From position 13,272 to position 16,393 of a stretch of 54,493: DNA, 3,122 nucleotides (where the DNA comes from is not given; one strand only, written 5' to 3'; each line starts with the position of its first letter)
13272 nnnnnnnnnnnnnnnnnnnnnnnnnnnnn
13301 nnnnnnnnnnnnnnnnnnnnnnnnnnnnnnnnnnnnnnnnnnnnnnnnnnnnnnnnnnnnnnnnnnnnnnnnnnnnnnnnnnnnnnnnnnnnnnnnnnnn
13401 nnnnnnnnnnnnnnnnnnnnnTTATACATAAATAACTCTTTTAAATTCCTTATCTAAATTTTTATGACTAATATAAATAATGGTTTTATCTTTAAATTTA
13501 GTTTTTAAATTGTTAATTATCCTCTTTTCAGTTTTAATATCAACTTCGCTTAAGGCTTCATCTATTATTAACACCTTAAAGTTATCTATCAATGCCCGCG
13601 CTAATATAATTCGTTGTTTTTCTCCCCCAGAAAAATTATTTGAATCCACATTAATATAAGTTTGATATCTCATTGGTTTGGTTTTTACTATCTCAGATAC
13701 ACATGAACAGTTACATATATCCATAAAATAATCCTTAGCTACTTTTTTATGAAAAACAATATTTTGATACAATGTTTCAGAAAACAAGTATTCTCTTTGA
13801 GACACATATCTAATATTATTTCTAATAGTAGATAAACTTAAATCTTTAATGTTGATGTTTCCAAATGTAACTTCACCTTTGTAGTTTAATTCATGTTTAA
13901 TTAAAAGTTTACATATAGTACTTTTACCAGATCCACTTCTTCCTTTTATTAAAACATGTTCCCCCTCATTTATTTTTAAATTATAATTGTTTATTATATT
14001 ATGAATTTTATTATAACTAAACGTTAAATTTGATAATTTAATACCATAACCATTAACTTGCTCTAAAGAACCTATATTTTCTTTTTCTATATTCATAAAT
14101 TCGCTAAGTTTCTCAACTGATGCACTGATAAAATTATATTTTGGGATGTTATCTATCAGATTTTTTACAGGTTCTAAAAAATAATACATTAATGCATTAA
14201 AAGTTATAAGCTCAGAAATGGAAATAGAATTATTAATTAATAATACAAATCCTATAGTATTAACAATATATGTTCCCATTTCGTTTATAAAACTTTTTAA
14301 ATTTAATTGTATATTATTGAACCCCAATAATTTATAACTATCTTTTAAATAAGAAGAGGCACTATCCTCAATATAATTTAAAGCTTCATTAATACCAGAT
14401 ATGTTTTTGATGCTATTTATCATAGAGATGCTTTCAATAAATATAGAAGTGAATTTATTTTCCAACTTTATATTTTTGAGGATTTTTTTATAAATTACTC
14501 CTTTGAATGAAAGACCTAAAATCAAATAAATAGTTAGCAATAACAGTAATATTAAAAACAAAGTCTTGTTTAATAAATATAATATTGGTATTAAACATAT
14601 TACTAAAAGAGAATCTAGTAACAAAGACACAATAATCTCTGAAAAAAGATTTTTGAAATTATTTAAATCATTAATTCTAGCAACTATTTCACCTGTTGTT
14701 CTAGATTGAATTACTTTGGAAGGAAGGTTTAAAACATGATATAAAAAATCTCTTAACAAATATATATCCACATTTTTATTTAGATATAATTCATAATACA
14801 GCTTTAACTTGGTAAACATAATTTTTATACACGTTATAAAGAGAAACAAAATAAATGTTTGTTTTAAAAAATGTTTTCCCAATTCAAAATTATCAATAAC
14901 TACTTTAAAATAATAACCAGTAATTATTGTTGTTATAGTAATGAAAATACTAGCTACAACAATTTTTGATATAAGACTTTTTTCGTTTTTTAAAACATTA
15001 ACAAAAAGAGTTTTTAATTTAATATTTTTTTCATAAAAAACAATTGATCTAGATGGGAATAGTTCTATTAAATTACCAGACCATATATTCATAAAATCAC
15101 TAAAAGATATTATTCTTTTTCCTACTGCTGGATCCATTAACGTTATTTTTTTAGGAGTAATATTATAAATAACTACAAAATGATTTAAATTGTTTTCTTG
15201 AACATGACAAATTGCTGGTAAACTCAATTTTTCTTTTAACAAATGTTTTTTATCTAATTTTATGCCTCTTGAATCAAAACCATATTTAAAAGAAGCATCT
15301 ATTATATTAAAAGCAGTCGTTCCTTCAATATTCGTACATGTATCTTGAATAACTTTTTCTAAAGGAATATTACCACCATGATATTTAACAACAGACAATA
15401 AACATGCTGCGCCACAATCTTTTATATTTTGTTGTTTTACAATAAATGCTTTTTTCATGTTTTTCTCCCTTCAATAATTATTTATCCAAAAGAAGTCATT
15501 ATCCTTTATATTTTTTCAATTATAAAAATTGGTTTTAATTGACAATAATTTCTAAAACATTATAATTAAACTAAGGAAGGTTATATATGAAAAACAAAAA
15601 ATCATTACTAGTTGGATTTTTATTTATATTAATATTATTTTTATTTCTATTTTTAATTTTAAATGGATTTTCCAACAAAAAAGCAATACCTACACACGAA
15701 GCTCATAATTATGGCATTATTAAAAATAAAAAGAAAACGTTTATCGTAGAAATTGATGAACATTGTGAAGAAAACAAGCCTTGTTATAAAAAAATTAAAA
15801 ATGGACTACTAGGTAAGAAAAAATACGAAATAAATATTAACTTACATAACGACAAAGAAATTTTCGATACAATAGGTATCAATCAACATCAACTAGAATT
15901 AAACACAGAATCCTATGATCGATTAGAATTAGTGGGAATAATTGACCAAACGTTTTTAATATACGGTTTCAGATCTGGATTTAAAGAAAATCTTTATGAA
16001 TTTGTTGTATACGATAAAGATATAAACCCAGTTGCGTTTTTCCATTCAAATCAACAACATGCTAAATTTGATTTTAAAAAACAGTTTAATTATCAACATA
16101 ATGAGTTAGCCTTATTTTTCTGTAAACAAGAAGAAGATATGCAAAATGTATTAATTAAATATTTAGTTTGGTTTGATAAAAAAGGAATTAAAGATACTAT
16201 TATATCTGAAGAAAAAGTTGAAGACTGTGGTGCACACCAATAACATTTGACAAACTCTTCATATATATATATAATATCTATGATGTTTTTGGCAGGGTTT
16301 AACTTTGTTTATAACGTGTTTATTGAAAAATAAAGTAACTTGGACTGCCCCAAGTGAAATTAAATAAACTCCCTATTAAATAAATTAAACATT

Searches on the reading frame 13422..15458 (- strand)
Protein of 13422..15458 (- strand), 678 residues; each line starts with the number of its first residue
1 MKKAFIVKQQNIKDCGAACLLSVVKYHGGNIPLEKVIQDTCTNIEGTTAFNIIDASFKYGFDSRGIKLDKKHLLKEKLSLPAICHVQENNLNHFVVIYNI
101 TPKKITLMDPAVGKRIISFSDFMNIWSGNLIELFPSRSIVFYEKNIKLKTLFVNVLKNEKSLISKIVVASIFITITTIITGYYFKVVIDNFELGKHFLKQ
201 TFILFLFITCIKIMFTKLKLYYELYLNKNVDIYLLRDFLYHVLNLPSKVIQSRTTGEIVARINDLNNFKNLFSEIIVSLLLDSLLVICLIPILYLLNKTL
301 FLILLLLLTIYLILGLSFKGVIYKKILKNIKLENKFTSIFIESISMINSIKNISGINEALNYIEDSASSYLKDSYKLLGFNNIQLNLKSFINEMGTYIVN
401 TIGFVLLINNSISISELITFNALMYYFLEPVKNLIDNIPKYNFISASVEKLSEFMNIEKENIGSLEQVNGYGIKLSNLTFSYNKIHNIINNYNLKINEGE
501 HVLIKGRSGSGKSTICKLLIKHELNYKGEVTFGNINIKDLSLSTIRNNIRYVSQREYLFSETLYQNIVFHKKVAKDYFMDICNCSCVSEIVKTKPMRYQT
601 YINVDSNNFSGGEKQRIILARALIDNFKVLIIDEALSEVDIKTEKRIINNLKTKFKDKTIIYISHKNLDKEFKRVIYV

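Call 3: search_protein_families(library=pfam, proteins=[window:13422-15458:-], max_evalue=1)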
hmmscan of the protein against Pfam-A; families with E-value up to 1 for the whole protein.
window:13422-15458:- (678 aa): 21 families
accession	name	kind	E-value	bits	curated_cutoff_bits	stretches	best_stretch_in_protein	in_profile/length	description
PF03412.21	Peptidase_C39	-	6.4e-34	117.1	22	1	6-136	4-131/133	Peptidase C39 family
PF00005.33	ABC_tran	-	1.8e-25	90.5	25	1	490-636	2-136/137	ABC transporter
PF00664.28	ABC_membrane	-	1.5e-24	87.6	28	1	166-431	4-274/274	ABC transporter transmembrane region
PF20720.3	nSTAND3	-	0.00034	20.8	27.2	1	495-527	13-44/155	Novel STAND NTPase 3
PF01580.24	FtsK_SpoIIIE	-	0.0026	17.7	24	1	490-521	29-61/221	FtsK/SpoIIIE family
PF13555.12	AAA_29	-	0.0033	17.6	27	1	493-515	16-38/61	P-loop containing region of AAA domain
PF05673.19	DUF815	-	0.0042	16.7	23.8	1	465-559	16-112/249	Protein of unknown function (DUF815)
PF13401.12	AAA_22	-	0.0056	17.4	27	1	500-635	6-93/130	AAA domain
PF13238.12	AAA_18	-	0.007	17.2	29.4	1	502-538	1-29/128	AAA domain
PF02463.25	SMC_N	-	0.0079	16.1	40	1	501-667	26-199/220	RecF/RecN/SMC N terminal domain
PF00270.35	DEAD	-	0.0083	16.3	26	1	496-637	11-128/167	DEAD/DEAH box helicase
PF00158.32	Sigma54_activat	-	0.0086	16.2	20.2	1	483-541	6-62/168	Sigma-54 interaction domain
PF13191.12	AAA_16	-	0.024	15.6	32.6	1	497-534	22-57/167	AAA ATPase domain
PF13173.12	AAA_14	-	0.036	14.5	27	1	501-553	4-55/129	AAA domain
PF05496.18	RuvB_N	-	0.041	14.1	27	1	491-550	25-83/159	Holliday junction DNA helicase RuvB P-loop domain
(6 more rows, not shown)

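Call 4: search_protein_families(library=ncbifam, proteins=[window:13422-15458:-], max_evalue=1)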
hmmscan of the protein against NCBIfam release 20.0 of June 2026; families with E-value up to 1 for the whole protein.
window:13422-15458:- (678 aa): 180 families (the best 25 are shown)
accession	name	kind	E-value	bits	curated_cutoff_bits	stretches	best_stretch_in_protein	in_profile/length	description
TIGR01193.1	bacteriocin_ABC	subfamily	1.4e-111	374.2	523.85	1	12-676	4-679/708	peptide cleavage/export ABC transporter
TIGR03796.1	NHLM_micro_ABC1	equivalog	5.2e-104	348.9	853.3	1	8-666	6-671/710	NHLP family bacteriocin export ABC transporter peptidase/permease/ATPase subunit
NF045998.1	cleave_ABC_plasm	equivalog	3.6e-88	296.5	500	1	8-667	1-661/673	Mbov_0121 family peptidase domain-containing ABC transporter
TIGR01846.1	type_I_sec_HlyB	subfamily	2.3e-81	274.1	725.55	1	19-666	4-651/694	type I secretion system permease/ATPase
TIGR03375.1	type_I_sec_LssB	subfamily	4.3e-76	256.7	693.1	1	18-667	5-662/696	type I secretion system permease/ATPase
TIGR03797.1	NHLM_micro_ABC2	equivalog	6.3e-61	206.7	709.4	1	60-665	43-643/686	NHLP bacteriocin export ABC transporter permease/ATPase subunit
TIGR02203.1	MsbA_lipidA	equivalog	9.9e-54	182.8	602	1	156-666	6-528/572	lipid A export permease/ATP-binding protein MsbA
NF010178.0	PRK13657.1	equivalog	1.3e-49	169.1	733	1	152-666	10-529/588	glucan ABC transporter ATP-binding protein/ permease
TIGR02857.1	CydD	equivalog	1.5e-45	156.2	435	1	164-668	11-518/529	thiol reductant ABC exporter subunit CydD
TIGR02204.1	MsbA_rel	hypoth_equivalog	1.8e-44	152.4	780.4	1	152-666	9-534/576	ABC transporter, permease/ATP-binding protein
NF008364.0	PRK11160.1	equivalog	2.9e-44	151.6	630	1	240-667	100-535/575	heme ABC transporter ATP-binding protein/permease CydC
NF008381.0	PRK11176.1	equivalog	1.4e-43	149.2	867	1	183-666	47-538/582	lipid A ABC transporter ATP-binding protein/permease MsbA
TIGR00958.1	3a01208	subfamily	1.1e-40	139.6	874.6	1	152-666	153-673/711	antigen peptide transporter 2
TIGR01842.1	type_I_sec_PrtD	subfamily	2.9e-40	138.3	510.15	1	159-667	4-514/544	type I secretion system permease/ATPase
TIGR01192.1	chvA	subfamily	4.8e-40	137.8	585.4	1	153-666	11-529/585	glucan export ABC transporter ATP-binding protein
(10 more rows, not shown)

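Call 45: search_solved_structures(query=window:13422-15458:-, max_evalue=1e-30, show_alignments=2)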
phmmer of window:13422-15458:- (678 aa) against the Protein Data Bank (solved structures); distinct sequences matched with E-value up to 1e-30: 134 (the best 60 are shown).
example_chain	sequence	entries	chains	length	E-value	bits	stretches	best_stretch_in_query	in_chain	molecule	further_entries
4ry2_A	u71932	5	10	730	9.8e-93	315.3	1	2-666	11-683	ABC-type bacteriocin transporter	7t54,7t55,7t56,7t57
8vp3_A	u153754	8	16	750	1.1e-92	315.2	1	2-666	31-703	ABC-type bacteriocin transporter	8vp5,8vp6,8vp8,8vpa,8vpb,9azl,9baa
4s0f_A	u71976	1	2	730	2.4e-92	314.1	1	2-666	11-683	ABC-type bacteriocin transporter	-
6v9z_A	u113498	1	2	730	1.7e-91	311.3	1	2-666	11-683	ABC-type bacteriocin transporter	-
8vp9_A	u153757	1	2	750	6.4e-90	306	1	2-666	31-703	ABC-type bacteriocin transporter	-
8hf7_A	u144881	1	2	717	1.3e-84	288.5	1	11-667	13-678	Competence factor transporting ATP-binding protein/permease ComA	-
8hf4_A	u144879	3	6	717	2.7e-84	287.5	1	11-667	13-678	Transport/processing ATP-binding protein ComA | Competence factor transporting ATP-binding protein/permease ComA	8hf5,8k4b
8hf6_A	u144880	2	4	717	6.4e-84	286.2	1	11-667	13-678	Competence factor transporting ATP-binding protein/permease ComA | Transport/processing ATP-binding protein ComA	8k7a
8vow_A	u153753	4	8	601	7.8e-58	200.1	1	150-666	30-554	ABC-type bacteriocin transporter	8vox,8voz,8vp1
7sgr_J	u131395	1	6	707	1e-54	189.7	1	76-667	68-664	Alpha-hemolysin translocation ATP-binding protein HlyB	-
8dck_A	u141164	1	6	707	2.5e-54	188.5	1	76-667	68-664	Alpha-hemolysin translocation ATP-binding protein HlyB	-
4f4c_A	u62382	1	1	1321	2e-53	185.5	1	297-666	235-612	Multidrug resistance protein pgp-1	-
8woi_A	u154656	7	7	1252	3.8e-49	171.4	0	305-666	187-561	ABC transporter B family member 19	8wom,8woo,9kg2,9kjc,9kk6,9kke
9oe1_A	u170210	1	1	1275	1.1e-48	169.8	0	278-666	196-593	ATP-binding cassette, sub-family B (MDR/TAP), member 4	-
9ody_A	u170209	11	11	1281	1.1e-48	169.8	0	278-666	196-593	ATP-binding cassette, sub-family B (MDR/TAP), member 4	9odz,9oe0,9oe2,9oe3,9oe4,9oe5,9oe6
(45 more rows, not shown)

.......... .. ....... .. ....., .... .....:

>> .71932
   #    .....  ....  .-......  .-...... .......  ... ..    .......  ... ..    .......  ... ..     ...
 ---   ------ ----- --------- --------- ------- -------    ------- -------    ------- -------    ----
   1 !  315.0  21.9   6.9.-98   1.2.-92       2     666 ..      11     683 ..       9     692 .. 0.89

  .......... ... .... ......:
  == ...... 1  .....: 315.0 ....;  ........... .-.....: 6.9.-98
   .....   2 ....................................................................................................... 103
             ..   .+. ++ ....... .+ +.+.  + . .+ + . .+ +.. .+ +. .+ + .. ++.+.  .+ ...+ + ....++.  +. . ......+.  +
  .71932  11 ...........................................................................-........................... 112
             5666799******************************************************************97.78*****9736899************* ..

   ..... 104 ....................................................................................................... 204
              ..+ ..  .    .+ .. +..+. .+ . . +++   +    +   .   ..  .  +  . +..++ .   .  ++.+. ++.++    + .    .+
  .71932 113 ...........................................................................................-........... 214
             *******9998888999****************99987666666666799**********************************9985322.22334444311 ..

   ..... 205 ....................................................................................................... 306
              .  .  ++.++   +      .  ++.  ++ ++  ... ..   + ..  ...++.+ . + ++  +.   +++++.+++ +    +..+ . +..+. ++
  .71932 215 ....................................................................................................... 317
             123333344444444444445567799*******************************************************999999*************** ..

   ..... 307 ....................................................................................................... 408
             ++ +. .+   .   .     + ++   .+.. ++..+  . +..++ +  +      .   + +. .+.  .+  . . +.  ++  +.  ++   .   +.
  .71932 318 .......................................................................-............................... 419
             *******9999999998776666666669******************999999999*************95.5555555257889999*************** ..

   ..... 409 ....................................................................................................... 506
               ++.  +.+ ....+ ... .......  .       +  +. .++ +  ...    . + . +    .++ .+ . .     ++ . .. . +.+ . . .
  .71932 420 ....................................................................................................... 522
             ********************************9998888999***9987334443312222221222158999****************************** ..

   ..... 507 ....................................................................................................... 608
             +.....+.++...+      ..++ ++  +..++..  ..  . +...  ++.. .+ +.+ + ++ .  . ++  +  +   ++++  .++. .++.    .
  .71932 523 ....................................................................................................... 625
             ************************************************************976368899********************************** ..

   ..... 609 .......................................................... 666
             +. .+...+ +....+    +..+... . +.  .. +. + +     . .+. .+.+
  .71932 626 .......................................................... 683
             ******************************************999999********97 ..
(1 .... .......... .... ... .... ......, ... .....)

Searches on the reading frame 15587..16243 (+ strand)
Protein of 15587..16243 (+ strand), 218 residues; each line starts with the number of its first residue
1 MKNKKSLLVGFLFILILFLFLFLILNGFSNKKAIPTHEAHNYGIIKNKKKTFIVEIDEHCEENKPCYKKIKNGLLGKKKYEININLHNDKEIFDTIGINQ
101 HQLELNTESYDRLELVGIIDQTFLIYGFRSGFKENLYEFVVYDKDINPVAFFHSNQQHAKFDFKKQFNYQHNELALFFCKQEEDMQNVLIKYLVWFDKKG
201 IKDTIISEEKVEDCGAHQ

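Call 3: search_protein_families(library=pfam, proteins=[window:15587-16243:+], max_evalue=1)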
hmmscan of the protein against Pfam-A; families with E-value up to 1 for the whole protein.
window:15587-16243:+ (218 aa): 1 family
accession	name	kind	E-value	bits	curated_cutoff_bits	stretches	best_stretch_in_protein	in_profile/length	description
PF07127.16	Nodulin_late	-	0.99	10.3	30.4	0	11-28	7-24/54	Late nodulin domain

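Call 4: search_protein_families(library=ncbifam, proteins=[window:15587-16243:+], max_evalue=1)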
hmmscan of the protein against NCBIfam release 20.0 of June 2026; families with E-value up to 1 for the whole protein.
window:15587-16243:+ (218 aa): 0 families
